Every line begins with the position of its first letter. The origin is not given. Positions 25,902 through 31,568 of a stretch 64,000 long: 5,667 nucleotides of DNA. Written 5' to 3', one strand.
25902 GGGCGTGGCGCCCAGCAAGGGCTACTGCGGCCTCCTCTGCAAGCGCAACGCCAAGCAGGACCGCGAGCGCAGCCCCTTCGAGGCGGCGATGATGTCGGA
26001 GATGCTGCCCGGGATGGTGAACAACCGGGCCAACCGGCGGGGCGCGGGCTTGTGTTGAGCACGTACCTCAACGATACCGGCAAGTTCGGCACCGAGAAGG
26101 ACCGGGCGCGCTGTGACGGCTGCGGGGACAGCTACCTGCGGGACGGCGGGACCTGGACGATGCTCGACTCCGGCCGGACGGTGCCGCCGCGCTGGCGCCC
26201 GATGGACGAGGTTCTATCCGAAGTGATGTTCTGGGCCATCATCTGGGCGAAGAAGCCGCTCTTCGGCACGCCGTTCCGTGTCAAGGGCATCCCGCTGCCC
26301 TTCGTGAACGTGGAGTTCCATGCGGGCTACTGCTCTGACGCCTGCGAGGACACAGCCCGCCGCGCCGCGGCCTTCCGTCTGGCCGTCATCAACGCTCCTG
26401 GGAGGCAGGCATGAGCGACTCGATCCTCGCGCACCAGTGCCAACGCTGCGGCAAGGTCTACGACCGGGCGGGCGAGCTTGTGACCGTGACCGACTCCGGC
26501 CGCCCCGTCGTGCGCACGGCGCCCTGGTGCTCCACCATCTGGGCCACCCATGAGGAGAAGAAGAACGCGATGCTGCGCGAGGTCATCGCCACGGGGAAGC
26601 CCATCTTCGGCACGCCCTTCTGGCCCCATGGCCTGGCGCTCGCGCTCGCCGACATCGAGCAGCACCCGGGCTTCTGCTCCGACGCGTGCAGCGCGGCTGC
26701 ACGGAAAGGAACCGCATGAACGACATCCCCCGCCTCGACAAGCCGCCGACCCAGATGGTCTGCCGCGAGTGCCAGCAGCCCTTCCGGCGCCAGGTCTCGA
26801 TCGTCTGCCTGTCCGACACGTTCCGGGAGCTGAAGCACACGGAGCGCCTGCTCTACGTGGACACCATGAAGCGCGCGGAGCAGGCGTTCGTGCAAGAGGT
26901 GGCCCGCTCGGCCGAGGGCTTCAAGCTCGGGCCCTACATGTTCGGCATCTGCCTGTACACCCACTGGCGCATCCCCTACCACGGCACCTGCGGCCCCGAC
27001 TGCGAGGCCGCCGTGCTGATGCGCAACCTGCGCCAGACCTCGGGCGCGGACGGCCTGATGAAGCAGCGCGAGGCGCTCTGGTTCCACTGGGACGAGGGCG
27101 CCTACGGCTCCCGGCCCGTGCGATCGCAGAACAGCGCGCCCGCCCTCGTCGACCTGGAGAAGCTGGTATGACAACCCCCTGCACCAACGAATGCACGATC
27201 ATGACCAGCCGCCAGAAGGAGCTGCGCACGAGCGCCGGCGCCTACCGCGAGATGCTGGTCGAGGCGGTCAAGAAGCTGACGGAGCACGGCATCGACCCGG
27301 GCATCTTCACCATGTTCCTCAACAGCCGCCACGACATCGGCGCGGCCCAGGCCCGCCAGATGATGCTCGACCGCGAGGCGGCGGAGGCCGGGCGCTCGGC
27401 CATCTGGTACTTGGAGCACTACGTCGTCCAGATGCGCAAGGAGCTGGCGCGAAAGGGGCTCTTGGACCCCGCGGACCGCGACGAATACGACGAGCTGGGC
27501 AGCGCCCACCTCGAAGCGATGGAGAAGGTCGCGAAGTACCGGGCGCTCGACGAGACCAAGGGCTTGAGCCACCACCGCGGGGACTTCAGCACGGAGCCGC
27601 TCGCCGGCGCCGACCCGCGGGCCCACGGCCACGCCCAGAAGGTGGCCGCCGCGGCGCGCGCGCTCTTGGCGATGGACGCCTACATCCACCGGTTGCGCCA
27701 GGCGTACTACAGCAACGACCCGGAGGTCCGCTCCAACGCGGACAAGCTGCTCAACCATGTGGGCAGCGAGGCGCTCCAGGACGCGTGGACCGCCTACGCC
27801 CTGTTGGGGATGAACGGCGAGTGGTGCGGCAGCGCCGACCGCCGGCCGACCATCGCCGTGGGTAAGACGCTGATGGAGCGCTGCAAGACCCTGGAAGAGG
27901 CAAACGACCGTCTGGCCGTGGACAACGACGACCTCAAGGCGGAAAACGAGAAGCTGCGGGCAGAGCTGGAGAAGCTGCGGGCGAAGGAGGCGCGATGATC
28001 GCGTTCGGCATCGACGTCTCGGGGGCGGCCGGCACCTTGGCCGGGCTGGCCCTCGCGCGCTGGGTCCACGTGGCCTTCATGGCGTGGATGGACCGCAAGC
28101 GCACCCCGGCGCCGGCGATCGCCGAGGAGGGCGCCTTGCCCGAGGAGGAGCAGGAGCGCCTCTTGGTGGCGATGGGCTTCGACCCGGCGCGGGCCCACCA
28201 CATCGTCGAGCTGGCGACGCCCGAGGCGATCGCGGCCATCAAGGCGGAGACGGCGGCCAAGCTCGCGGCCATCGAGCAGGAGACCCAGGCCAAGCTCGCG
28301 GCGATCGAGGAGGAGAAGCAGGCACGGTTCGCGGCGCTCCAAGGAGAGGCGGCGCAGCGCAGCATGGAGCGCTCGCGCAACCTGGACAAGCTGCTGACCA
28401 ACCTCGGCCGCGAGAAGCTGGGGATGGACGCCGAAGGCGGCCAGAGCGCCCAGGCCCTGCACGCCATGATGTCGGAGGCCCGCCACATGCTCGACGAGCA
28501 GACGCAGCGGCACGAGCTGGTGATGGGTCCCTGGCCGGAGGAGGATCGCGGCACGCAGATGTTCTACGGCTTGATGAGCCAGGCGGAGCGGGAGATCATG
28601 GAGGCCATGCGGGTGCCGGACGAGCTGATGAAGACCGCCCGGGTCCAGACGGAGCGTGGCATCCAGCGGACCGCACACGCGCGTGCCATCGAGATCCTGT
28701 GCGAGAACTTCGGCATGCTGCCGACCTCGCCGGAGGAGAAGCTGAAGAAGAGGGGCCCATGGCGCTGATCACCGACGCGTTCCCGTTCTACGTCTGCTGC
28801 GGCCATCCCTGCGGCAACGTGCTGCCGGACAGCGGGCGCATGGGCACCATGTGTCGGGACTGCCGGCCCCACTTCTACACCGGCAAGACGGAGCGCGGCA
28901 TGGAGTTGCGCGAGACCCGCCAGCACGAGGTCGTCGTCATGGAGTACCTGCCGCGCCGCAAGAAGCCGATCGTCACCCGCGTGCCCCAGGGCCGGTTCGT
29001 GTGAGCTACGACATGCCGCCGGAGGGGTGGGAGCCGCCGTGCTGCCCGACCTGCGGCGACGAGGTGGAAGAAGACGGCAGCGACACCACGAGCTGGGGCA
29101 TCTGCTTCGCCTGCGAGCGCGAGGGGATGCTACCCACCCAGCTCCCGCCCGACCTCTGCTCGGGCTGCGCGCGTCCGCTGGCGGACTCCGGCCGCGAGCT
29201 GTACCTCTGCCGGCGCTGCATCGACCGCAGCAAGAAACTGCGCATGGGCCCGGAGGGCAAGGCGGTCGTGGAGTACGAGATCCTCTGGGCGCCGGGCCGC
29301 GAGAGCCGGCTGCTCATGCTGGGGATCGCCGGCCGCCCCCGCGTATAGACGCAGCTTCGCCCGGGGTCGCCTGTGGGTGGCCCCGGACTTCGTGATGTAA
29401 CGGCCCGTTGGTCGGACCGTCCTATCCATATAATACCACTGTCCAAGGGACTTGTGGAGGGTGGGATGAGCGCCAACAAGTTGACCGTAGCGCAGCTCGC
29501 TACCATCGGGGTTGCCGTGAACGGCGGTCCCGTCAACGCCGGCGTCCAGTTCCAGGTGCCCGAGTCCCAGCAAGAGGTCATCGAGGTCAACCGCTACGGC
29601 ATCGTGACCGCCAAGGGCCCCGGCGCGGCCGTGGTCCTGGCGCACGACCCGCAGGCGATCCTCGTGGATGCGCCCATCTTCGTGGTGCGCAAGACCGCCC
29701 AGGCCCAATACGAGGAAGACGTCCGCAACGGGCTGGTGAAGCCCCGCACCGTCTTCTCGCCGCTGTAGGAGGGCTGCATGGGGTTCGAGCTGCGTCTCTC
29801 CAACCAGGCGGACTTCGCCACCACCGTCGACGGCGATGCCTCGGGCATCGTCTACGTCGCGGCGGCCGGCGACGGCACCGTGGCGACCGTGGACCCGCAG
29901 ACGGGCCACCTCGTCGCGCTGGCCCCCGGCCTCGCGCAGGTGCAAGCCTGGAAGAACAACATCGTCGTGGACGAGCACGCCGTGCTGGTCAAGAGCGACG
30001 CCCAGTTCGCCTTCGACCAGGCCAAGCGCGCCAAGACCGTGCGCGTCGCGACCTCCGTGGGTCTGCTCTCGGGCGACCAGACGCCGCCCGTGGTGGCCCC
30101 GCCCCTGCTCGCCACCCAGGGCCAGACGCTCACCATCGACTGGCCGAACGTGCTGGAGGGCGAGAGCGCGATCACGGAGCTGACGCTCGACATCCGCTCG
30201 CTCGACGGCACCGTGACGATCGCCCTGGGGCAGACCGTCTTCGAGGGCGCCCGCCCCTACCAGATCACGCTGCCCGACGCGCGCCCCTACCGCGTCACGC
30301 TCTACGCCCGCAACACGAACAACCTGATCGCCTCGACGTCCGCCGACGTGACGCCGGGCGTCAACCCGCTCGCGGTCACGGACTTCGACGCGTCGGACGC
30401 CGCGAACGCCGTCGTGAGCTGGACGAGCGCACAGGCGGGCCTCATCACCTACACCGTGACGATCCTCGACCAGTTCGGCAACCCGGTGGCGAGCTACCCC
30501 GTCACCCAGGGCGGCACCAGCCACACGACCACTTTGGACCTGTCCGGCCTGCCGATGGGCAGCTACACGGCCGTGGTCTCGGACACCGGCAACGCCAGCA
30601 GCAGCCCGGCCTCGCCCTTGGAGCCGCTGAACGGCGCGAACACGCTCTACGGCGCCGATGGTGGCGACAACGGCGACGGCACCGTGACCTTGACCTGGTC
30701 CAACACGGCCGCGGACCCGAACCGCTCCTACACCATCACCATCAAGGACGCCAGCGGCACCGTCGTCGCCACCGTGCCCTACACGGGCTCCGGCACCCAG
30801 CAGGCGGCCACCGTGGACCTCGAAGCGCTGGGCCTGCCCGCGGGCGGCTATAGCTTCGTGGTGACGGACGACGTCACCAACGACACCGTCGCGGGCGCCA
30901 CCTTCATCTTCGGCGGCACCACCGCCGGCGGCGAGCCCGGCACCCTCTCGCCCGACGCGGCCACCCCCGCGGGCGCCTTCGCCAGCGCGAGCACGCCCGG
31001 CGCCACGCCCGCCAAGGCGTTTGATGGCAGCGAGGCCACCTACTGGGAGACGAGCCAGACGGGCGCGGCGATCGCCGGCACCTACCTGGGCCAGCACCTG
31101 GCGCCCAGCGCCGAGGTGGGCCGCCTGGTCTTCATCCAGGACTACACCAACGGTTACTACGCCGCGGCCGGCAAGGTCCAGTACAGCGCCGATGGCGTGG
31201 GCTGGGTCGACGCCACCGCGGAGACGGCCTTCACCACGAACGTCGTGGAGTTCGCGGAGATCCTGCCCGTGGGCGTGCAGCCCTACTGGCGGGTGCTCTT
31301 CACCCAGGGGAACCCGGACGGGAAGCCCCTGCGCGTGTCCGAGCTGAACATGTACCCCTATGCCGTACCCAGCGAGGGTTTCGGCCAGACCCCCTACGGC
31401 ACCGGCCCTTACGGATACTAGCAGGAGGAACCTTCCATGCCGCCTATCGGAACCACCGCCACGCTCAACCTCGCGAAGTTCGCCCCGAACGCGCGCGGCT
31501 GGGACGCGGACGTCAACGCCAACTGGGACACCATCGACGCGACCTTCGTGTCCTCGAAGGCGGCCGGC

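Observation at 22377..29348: DSGR array: 18 small divergent genes sharing one short protein motif (candidate new modular adaptor/effector system)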

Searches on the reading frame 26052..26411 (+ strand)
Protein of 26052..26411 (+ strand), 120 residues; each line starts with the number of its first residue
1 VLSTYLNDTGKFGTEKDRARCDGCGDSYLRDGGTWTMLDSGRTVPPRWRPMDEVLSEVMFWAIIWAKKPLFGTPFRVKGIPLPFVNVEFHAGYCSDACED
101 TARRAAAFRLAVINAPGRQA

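Call 7: search_protein_families(library=pfam, max_evalue=1, proteins=[window:26052-26411:+])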
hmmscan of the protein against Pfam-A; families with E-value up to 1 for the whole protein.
window:26052-26411:+ (120 aa): 2 families
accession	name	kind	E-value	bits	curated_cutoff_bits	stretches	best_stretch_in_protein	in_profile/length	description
PF18716.7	VATC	-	0.065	13.5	26.6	0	17-29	2-14/43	Vms1-associating treble clef domain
PF24461.1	DUF7576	-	0.32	11.3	27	0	13-27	12-26/60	Family of unknown function (DUF7576)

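Call 11: search_protein_families(library=phrogs, max_evalue=0.01, proteins=[window:26052-26411:+])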
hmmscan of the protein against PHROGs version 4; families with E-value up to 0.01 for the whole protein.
window:26052-26411:+ (120 aa): 0 families

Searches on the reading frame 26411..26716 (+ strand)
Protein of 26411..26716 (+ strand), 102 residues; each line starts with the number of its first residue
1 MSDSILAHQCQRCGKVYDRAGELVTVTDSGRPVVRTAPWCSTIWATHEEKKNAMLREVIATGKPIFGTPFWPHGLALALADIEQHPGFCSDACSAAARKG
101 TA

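Call 7: search_protein_families(library=pfam, max_evalue=1, proteins=[window:26411-26716:+])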
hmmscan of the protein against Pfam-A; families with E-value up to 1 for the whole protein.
window:26411-26716:+ (102 aa): 3 families
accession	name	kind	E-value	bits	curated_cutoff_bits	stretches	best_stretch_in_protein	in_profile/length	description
PF24461.1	DUF7576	-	0.0073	16.6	27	0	84-96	45-57/60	Family of unknown function (DUF7576)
PF00096.32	zf-C2H2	-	0.094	13.7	25.2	1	8-23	1-16/23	Zinc finger, C2H2 type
PF23523.1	Microp_apicomplexa_13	-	0.11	12.8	27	0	54-80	3-29/68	Apicomplexa microprotein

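Call 11: search_protein_families(library=phrogs, max_evalue=0.01, proteins=[window:26411-26716:+])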
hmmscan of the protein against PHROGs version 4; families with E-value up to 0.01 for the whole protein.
window:26411-26716:+ (102 aa): 0 families

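Call 22: search_dna_similar(query=window:26411-26716:+, collection=phages, mode=protein, max_evalue=1, max_rows=20)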
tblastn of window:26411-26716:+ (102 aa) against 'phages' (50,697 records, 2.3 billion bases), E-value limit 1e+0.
No match.

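Call 96: search_protein_families(library=ncbifam, max_evalue=0.1, proteins=[window:26411-26716:+])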
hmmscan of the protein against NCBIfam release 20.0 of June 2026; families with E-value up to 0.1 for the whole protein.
window:26411-26716:+ (102 aa): 0 families

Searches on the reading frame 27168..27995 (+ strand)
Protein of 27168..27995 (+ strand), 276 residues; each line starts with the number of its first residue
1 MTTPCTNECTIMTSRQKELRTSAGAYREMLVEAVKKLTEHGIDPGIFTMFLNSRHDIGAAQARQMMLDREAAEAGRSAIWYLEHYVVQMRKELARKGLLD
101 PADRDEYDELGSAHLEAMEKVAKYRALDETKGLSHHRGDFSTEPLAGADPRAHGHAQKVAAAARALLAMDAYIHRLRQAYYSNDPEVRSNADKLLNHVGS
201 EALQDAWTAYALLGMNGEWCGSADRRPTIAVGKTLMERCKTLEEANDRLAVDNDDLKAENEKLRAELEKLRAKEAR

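Call 7: search_protein_families(library=pfam, max_evalue=1, proteins=[window:27168-27995:+])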
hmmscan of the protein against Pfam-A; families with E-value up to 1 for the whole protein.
window:27168-27995:+ (276 aa): 15 families
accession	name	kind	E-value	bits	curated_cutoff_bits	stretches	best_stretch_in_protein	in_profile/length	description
PF02183.23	HALZ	-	1.2e-05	25.8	28.1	1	239-274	7-42/43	Homeobox associated leucine zipper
PF17098.10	Wtap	-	6.9e-05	23.2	35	1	222-268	84-121/155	WTAP/Mum2p family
PF23404.1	FAZ1_C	-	0.0016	18.9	27.6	1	246-272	4-30/35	FAZ1, C-terminal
PF06005.17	ZapB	-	0.01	16.7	31.5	1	234-273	15-54/71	Cell division protein ZapB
PF24245.1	INO80F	-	0.015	15.8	25.1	1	233-267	6-40/47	INO80 complex subunit F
PF25566.1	RIMB1_N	-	0.019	15.2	28.5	1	231-274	56-100/129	RIMB1-like, N-terminal domain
PF04977.20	DivIC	-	0.019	15.2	28.9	1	233-273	13-53/80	Septum formation initiator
PF00170.26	bZIP_1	-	0.031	14.8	27.6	1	237-270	26-59/64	bZIP transcription factor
PF15035.11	Rootletin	-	0.038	14.4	36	1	237-272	83-118/188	Ciliary rootlet component, centrosome cohesion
PF12808.12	Mto2_bdg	-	0.042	14.6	22.3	1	254-273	32-51/52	Micro-tubular organiser Mto1 C-term Mto2-binding region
PF17935.6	TetR_C_27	-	0.055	14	26.1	0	18-48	36-66/106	Tetracyclin repressor-like, C-terminal domain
PF21924.1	XRCC4_CC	-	0.089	13.4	27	1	240-271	13-43/78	XRCC4 coiled-coil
PF06156.18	YabA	-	0.18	12.8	30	1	234-273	19-58/103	Initiation control protein YabA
PF08317.16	Spc7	-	0.24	11.2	34.5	0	240-273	157-190/196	Spc7 kinetochore protein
PF09058.15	L27_1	-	0.38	11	29.7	0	162-200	3-38/59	L27_1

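Call 11: search_protein_families(library=phrogs, max_evalue=0.01, proteins=[window:27201-27995:+])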
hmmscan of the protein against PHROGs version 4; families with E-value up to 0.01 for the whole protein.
window:27201-27995:+ (265 aa): 2 families
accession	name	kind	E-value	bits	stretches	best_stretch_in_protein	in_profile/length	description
phrog_3671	-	unknown function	9.9e-07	29.9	1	225-264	42-81/87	-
phrog_13113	-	unknown function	0.001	20.5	1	222-262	93-133/134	-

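Call 74: find_related_loci(query=window:27168-27995:+, collection=viral_contigs, flank=10000)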
Query window:27168-27995:+ (276 aa) in viral_contigs; peptide patterns used: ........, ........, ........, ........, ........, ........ (x = any residue, [..] = any of these).
23 stretches matched a pattern, but none encodes a relative of the query by tblastn (E <= 1e-3).

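Call 81: search_protein_families(library=phrogs, max_evalue=0.001, proteins=[window:27168-27995:+])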
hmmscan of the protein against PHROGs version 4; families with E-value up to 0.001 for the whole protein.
window:27168-27995:+ (276 aa): 1 family
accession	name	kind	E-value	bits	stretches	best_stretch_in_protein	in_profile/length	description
phrog_3671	-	unknown function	8.9e-07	30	1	236-275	42-81/87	-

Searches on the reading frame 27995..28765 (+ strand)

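Call 7: search_protein_families(library=pfam, max_evalue=1, proteins=[window:27995-28765:+])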
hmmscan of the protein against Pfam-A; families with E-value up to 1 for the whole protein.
window:27995-28765:+ (257 aa): 2 families
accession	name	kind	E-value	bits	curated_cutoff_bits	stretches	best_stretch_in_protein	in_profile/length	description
PF19997.5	ivWA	-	0.086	12.5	35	1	42-115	118-190/253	vWA domain found in the FtsH ternary systems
PF07902.16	Gp58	-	0.29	9.8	34.5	1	85-164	128-208/594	gp58-like protein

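Call 11: search_protein_families(library=phrogs, max_evalue=0.01, proteins=[window:27995-28765:+])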
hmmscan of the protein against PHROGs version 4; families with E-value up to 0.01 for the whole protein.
window:27995-28765:+ (257 aa): 1 family
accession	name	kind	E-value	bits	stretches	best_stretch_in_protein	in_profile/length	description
phrog_17001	-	lysis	0.0011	19.6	1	99-201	28-134/265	endolysin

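Call 81: search_protein_families(library=phrogs, max_evalue=0.001, proteins=[window:27995-28765:+])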
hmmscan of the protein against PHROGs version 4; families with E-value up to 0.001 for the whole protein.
window:27995-28765:+ (257 aa): 0 families

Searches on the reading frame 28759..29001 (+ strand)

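Call 7: search_protein_families(library=pfam, max_evalue=1, proteins=[window:28759-29001:+])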
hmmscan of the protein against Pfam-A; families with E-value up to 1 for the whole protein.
window:28759-29001:+ (81 aa): 0 families

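Call 11: search_protein_families(library=phrogs, max_evalue=0.01, proteins=[window:28759-29001:+])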
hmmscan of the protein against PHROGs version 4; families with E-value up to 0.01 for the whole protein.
window:28759-29001:+ (81 aa): 0 families

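Call 96: search_protein_families(library=ncbifam, max_evalue=0.1, proteins=[window:28759-29001:+])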
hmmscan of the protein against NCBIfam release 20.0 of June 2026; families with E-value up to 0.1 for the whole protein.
window:28759-29001:+ (81 aa): 1 family
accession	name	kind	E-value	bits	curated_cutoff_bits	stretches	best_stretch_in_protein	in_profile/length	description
TIGR01699.1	XAPA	equivalog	0.061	12.9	370.9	1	7-47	30-70/248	xanthosine phosphorylase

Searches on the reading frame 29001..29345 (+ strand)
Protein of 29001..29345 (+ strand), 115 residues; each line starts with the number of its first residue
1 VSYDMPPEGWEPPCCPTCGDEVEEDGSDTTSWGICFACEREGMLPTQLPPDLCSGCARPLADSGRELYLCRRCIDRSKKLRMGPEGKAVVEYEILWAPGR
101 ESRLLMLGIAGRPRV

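Call 7: search_protein_families(library=pfam, max_evalue=1, proteins=[window:29001-29345:+])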
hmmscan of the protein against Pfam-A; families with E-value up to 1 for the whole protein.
window:29001-29345:+ (115 aa): 5 families
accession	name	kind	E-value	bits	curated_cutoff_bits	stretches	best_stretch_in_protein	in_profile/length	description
PF18912.6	DZR_2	-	0.011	16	27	1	12-73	7-55/56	Double zinc ribbon domain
PF04981.18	NMD3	-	0.16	11.9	24.9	1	15-58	1-43/243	NMD3 family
PF07191.17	Zn_ribbon_6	-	0.18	12.3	25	0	15-74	3-56/67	Double zinc ribbon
PF10764.14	Gin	-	0.36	11.3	27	0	15-41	1-26/45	Inhibitor of sigma-G Gin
PF12773.13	DZR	-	0.66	10.6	27.3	0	15-64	1-38/45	Double zinc ribbon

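Call 11: search_protein_families(library=phrogs, max_evalue=0.01, proteins=[window:29001-29345:+])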
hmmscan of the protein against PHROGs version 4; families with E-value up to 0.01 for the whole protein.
window:29001-29345:+ (115 aa): 0 families

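Call 96: search_protein_families(library=ncbifam, max_evalue=0.1, proteins=[window:29001-29345:+])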
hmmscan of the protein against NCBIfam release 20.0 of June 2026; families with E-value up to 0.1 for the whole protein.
window:29001-29345:+ (115 aa): 1 family
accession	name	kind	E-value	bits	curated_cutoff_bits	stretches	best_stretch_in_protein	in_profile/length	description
NF006099.0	PRK08251.1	equivalog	0.076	12.2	253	1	52-82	16-46/250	SDR family oxidoreductase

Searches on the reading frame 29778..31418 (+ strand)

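Call 67: search_protein_families(library=pfam, max_evalue=0.001, proteins=[window:29778-31418:+])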
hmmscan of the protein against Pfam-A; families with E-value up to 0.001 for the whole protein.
window:29778-31418:+ (547 aa): 4 families
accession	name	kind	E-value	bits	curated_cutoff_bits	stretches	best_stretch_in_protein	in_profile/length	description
PF00754.31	F5_F8_type_C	-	6.8e-07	29.9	28.2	1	403-494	5-98/127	F5/8 type C domain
PF13860.13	FlgD_ig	-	7.3e-06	26.3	27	1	299-364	6-75/79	FlgD Ig-like domain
PF18962.6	Por_Secre_tail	-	3.5e-05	24.4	27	0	224-272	21-67/75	Secretion system C-terminal sorting domain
PF22633.2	F5_F8_type_C_2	-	0.00028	21.9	27.8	0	413-487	1-72/91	NedA-like, galactose-binding domain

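Call 81: search_protein_families(library=phrogs, max_evalue=0.001, proteins=[window:29778-31418:+])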
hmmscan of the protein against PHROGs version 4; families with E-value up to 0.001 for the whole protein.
window:29778-31418:+ (547 aa): 0 families
